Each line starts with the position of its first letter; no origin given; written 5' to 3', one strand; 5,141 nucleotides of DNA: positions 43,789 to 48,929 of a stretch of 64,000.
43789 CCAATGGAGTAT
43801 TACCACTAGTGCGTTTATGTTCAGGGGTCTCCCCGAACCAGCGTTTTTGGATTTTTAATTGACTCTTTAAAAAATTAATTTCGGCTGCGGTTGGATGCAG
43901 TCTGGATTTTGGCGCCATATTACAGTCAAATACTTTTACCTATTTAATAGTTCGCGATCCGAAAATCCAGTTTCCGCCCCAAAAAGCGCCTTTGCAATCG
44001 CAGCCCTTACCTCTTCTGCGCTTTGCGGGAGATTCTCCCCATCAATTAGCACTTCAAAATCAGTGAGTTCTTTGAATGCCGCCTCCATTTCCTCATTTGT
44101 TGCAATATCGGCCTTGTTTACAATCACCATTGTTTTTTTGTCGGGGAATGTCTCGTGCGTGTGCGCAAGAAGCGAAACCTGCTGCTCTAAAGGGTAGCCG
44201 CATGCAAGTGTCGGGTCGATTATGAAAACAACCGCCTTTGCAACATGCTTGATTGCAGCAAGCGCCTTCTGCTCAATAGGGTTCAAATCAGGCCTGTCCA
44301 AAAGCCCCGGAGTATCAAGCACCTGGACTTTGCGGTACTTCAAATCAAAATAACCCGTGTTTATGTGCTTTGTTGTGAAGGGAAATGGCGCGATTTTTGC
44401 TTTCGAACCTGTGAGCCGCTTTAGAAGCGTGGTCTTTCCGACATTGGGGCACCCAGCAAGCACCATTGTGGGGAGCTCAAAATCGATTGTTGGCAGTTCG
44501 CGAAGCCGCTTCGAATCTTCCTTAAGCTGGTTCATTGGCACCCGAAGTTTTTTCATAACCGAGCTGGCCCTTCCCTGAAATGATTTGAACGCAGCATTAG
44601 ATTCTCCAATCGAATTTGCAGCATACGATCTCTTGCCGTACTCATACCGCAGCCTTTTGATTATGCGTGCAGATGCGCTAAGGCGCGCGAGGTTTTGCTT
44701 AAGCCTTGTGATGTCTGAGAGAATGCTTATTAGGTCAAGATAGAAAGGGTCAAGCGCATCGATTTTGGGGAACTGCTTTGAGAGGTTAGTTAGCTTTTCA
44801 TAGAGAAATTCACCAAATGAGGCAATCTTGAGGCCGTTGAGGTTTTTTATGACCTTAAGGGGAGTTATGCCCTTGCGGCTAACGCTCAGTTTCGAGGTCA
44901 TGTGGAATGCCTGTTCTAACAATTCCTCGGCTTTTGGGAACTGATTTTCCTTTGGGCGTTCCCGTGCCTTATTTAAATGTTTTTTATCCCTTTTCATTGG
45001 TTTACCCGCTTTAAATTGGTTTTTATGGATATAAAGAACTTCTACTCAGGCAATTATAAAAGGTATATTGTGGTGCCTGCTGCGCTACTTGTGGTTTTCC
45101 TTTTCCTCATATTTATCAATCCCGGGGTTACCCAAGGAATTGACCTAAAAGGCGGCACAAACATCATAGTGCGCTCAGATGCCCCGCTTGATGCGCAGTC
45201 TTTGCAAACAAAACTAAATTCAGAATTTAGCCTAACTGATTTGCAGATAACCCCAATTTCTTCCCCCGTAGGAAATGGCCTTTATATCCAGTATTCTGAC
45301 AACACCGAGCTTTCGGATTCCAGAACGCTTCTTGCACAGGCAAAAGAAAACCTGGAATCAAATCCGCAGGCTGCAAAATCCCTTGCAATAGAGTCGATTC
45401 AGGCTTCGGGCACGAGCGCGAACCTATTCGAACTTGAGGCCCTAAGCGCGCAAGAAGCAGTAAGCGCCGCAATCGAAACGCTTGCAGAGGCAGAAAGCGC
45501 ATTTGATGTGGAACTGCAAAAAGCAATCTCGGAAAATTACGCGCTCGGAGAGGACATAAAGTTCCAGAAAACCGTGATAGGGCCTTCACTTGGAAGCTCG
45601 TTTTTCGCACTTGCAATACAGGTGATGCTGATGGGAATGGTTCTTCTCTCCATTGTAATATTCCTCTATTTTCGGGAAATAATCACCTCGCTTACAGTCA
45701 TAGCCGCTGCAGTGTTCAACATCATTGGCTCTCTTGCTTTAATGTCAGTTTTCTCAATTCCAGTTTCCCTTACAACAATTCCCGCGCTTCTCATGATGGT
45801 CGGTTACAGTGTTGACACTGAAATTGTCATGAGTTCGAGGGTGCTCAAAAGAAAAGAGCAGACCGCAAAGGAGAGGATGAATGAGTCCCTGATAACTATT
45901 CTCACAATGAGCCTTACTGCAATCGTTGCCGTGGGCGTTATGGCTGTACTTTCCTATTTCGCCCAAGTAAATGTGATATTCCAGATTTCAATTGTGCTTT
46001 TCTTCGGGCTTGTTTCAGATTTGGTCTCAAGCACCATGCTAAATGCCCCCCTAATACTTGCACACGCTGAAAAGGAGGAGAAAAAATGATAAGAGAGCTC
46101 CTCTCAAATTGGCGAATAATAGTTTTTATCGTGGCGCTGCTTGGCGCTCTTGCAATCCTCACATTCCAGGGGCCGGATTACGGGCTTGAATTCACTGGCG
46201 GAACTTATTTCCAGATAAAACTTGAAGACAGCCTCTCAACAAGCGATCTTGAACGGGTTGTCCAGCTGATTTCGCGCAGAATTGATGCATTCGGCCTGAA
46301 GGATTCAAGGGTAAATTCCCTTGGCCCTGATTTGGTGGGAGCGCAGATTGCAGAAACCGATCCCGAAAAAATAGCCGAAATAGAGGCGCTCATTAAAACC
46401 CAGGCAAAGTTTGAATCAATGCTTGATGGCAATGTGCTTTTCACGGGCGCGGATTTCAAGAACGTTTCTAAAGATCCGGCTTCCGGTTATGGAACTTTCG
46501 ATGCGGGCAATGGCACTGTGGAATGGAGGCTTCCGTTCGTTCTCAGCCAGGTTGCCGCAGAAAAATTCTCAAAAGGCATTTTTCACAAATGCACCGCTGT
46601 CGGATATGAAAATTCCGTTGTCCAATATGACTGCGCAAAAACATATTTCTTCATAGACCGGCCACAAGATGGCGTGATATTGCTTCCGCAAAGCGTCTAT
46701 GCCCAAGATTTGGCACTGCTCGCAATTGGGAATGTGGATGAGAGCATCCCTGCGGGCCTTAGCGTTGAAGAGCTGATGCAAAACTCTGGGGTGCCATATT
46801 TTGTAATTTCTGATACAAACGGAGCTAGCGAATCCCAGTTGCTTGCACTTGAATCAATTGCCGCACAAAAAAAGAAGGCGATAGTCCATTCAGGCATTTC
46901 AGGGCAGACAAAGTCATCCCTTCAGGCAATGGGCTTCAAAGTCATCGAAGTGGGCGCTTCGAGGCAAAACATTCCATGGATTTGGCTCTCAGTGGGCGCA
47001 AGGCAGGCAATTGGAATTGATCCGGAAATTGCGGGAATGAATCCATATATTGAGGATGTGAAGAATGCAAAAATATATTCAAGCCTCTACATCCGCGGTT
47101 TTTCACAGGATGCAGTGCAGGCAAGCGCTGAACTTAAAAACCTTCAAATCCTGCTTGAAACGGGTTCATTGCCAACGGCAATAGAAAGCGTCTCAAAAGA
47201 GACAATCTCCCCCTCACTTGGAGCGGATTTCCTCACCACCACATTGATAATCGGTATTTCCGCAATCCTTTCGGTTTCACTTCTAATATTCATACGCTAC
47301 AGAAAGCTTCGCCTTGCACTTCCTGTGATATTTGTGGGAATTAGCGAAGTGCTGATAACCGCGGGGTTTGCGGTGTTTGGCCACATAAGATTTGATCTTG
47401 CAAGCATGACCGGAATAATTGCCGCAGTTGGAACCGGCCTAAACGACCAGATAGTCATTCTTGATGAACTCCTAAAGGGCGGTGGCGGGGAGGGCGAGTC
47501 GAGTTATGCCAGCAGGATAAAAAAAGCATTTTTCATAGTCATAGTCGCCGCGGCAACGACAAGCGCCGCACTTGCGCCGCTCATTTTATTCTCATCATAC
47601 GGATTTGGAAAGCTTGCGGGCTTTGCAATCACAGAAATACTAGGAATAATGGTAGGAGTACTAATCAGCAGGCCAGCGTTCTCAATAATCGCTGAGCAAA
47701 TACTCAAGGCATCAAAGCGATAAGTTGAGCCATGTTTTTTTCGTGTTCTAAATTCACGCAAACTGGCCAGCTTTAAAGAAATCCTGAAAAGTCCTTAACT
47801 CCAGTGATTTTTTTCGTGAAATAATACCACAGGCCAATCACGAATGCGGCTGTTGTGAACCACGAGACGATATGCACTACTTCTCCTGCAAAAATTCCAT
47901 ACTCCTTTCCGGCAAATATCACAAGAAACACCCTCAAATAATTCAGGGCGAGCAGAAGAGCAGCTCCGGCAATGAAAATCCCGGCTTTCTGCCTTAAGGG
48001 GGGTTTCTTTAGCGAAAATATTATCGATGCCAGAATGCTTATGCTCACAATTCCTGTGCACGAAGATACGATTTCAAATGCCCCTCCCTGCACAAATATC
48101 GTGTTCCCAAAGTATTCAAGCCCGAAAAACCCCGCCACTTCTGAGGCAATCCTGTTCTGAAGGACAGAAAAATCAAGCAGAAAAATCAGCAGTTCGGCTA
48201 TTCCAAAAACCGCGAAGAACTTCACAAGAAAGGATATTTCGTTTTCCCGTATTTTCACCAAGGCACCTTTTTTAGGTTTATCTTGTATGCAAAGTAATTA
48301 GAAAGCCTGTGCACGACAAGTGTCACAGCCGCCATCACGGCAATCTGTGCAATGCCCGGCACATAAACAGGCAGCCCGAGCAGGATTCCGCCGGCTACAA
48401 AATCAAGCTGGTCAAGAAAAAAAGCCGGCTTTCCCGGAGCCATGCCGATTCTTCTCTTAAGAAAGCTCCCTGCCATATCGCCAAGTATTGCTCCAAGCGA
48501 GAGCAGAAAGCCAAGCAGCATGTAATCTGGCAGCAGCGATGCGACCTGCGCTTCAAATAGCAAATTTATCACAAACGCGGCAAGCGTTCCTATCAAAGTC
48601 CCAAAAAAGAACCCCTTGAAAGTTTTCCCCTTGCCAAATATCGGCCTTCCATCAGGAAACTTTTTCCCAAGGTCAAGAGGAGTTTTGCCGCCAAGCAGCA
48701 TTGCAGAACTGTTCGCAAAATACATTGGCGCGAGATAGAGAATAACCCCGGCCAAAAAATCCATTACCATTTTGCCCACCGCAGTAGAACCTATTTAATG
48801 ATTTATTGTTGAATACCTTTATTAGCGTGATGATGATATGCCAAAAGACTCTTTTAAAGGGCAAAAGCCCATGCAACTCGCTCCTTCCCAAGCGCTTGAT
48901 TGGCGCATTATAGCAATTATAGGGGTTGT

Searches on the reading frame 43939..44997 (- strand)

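Call 24: search_protein_families(library=pfam, proteins=[window:43939-44997:-], max_evalue=0.001)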
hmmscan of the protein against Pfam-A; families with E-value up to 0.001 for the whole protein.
window:43939-44997:- (353 aa): 6 families
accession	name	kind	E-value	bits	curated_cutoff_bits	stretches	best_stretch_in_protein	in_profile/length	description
PF17835.6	NOG1_N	-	5.6e-25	88.7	22.9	1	20-172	7-160/160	NOG1 N-terminal helical domain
PF01926.29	MMR_HSR1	-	2.6e-21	76.3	21.9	1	178-295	2-113/113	50S ribosome-binding GTPase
PF06858.20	NOG1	-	9e-20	70.7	27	1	241-297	2-58/58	Nucleolar GTP-binding protein 1 (NOG1)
PF02421.24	FeoB_N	-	8.5e-16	58.3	27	1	177-312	2-131/156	Ferrous iron transport protein B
PF09439.16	SRPRB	-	9.1e-05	22.3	25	1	176-264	4-84/178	Signal recognition particle receptor beta subunit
PF03193.22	RsgA_GTPase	-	0.00056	20.2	30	0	163-231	95-167/174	RsgA GTPase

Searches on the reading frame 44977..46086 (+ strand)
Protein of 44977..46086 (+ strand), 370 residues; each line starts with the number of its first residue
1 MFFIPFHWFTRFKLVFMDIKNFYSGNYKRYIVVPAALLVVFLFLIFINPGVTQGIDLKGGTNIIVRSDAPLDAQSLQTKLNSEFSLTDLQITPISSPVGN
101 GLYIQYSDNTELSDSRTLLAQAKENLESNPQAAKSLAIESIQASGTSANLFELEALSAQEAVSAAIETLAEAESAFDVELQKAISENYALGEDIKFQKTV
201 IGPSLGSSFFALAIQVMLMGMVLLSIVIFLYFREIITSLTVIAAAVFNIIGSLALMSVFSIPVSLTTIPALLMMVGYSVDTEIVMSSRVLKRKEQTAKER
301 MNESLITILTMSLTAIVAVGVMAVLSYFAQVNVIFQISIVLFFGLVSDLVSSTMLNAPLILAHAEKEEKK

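Call 24: search_protein_families(library=pfam, proteins=[window:44977-46086:+], max_evalue=0.001)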
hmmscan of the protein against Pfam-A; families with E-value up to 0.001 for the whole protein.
window:44977-46086:+ (370 aa): 2 families
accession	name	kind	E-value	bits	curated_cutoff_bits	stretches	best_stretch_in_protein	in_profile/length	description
PF02355.23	SecD_SecF_C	-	1.4e-28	100.1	20.5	1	196-364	16-187/189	Protein export membrane protein SecD/SecF, C-terminal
PF07549.19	Sec_GG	-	6.2e-05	22.8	20.3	1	46-70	3-27/28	SecD/SecF GG Motif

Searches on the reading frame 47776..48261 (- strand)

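Call 24: search_protein_families(library=pfam, proteins=[window:47776-48261:-], max_evalue=0.001)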
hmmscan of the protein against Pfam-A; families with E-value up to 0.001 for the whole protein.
window:47776-48261:- (162 aa): 1 family
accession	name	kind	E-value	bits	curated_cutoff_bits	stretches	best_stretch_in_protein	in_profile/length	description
PF09721.15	Exosortase_EpsH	-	5.4e-07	29.7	25.7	1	31-147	127-250/254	Transmembrane exosortase (Exosortase_EpsH)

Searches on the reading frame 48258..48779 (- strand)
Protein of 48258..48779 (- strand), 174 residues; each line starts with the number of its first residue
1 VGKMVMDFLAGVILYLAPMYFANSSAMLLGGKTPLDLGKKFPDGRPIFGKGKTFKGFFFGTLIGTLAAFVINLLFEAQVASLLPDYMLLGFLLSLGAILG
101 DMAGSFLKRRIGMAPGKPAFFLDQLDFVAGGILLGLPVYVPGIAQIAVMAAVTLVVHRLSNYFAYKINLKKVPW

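Call 24: search_protein_families(library=pfam, proteins=[window:48258-48779:-], max_evalue=0.001)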
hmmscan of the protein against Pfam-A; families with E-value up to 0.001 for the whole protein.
window:48258-48779:- (174 aa): 2 families
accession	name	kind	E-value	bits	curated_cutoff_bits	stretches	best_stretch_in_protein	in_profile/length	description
PF01864.22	CarS-like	-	4.8e-47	160.6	22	1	6-174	2-175/175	CDP-archaeol synthase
PF01148.25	CTP_transf_1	-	7e-07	29.8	24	1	51-112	169-229/264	Cytidylyltransferase family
